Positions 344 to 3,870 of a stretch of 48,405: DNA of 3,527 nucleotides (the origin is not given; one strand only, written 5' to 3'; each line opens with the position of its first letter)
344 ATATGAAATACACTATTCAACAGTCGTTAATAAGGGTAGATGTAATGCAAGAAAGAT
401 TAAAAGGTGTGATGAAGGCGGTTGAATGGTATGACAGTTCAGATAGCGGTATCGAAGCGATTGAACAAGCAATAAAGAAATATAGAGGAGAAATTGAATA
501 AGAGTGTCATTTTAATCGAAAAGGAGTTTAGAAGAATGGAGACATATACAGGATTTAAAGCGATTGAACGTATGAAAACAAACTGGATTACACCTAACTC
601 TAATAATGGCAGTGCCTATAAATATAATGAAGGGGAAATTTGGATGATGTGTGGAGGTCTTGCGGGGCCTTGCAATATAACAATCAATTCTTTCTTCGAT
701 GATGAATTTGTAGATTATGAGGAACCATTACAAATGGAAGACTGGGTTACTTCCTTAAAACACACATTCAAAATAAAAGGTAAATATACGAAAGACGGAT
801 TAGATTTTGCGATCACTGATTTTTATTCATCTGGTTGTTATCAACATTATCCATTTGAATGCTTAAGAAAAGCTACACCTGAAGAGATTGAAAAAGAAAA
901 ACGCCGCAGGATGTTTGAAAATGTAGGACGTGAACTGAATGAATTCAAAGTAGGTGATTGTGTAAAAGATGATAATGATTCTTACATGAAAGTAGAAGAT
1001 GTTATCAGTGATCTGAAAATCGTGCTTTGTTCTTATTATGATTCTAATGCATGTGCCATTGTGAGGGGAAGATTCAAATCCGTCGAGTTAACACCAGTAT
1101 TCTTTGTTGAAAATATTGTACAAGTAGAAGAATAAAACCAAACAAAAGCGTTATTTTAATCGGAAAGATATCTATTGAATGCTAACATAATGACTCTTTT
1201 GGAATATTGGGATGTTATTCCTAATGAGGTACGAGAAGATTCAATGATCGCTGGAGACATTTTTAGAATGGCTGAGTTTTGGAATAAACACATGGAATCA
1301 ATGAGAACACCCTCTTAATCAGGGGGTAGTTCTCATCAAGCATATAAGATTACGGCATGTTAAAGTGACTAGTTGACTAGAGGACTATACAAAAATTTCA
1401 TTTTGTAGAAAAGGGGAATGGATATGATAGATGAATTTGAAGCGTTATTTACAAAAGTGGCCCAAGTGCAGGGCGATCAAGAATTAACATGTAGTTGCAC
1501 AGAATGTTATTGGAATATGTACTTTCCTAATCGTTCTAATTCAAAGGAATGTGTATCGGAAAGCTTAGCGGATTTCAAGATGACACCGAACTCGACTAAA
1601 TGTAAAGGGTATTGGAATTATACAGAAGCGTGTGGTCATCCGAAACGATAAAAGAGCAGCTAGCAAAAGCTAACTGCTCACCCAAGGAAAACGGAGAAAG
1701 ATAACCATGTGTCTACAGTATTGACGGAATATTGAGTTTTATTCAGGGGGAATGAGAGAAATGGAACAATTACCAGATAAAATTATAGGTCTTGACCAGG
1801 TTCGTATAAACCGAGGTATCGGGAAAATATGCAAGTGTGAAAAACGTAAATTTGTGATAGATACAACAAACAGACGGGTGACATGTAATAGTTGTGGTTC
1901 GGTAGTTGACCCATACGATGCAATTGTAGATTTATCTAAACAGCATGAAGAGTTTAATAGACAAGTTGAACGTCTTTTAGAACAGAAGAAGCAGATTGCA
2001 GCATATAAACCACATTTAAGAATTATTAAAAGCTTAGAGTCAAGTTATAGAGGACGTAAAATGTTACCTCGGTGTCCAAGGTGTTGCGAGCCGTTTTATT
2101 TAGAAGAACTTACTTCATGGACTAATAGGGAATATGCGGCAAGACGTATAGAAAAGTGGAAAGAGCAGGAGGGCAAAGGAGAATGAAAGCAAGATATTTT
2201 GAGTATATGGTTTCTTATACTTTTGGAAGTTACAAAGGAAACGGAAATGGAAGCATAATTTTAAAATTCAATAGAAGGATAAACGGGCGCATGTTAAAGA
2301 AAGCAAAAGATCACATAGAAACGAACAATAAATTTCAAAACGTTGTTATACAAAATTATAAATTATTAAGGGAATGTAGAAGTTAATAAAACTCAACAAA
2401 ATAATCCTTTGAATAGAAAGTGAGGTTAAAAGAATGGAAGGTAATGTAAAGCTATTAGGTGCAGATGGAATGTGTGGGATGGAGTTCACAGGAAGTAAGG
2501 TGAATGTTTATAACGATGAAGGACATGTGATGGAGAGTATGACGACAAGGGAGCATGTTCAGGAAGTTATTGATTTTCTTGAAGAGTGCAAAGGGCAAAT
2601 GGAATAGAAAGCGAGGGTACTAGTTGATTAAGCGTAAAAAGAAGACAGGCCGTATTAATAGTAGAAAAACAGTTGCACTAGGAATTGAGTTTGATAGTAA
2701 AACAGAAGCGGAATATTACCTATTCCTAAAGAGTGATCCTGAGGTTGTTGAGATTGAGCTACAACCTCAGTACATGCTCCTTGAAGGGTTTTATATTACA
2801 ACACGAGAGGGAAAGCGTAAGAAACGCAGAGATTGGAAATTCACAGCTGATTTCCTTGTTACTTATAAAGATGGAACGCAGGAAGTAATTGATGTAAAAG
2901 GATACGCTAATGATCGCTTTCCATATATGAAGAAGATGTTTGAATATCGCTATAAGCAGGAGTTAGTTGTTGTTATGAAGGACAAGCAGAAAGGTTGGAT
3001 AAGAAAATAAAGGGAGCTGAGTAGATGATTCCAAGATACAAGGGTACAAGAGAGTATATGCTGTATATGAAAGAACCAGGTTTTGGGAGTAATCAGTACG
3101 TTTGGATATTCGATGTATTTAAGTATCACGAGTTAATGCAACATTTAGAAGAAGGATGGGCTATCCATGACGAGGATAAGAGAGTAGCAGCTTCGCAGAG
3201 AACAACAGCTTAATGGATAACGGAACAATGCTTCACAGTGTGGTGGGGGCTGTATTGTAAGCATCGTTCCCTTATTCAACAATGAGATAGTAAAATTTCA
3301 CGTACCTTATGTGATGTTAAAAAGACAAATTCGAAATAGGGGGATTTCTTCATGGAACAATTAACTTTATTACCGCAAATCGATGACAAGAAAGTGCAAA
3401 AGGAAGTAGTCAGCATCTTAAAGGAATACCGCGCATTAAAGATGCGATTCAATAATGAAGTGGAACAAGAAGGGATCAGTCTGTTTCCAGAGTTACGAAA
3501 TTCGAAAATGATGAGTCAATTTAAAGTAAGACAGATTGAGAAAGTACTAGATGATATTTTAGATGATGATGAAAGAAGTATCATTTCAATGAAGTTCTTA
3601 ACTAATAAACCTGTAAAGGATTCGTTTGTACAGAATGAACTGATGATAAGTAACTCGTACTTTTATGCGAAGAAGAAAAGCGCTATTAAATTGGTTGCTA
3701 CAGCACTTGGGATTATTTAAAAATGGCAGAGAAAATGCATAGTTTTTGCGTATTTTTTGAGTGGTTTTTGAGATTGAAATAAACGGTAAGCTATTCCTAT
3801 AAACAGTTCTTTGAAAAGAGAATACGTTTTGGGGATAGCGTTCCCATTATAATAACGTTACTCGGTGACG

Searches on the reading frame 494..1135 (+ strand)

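Call 9: search_protein_families(library=pfam, proteins=[window:494-1135:+], max_evalue=0.001)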
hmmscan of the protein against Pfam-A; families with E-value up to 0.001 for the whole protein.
window:494-1135:+ (213 aa): 0 families

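Call 12: search_protein_families(library=phrogs, proteins=[window:494-1135:+], max_evalue=0.001)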
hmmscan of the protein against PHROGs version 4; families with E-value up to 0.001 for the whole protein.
window:494-1135:+ (213 aa): 3 families
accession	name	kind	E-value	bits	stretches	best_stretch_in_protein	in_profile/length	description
phrog_5337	-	unknown function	4.4e-33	115.5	1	15-213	1-209/209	-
phrog_5587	-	unknown function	4e-30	106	1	15-212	2-201/219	-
phrog_6839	-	unknown function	1.2e-11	45.5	1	11-77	10-80/82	-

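Call 13: search_protein_families(library=ncbifam, proteins=[window:494-1135:+], max_evalue=0.01)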
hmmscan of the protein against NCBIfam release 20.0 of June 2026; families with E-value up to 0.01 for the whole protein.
window:494-1135:+ (213 aa): 0 families

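Call 101: search_protein_families(library=pfam, proteins=[window:494-1135:+], max_evalue=1)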
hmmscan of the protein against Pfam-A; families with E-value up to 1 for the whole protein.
window:494-1135:+ (213 aa): 0 families

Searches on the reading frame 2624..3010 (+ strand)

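Call 9: search_protein_families(library=pfam, proteins=[window:2624-3010:+], max_evalue=0.001)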
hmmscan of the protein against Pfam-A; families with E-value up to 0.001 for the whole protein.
window:2624-3010:+ (128 aa): 2 families
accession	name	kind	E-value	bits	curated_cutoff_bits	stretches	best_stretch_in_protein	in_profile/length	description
PF06356.17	DUF1064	-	4.4e-23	82.3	24.7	1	12-116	5-108/117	Protein of unknown function (DUF1064)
PF08722.17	Tn7_TnsA-like_N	-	1.7e-05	25.7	26.5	1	38-92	1-49/85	TnsA-like endonuclease N terminal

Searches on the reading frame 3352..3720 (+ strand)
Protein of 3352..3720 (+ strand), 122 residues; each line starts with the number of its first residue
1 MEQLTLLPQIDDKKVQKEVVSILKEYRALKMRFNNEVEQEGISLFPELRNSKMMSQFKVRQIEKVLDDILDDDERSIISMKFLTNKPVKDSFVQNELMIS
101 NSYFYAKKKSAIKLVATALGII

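Call 9: search_protein_families(library=pfam, proteins=[window:3352-3720:+], max_evalue=0.001)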
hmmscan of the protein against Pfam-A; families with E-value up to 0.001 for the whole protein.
window:3352-3720:+ (122 aa): 1 family
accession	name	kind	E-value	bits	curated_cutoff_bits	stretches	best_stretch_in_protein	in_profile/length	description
PF07374.17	DUF1492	-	0.00031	21.3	21.5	1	59-113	45-97/100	Protein of unknown function (DUF1492)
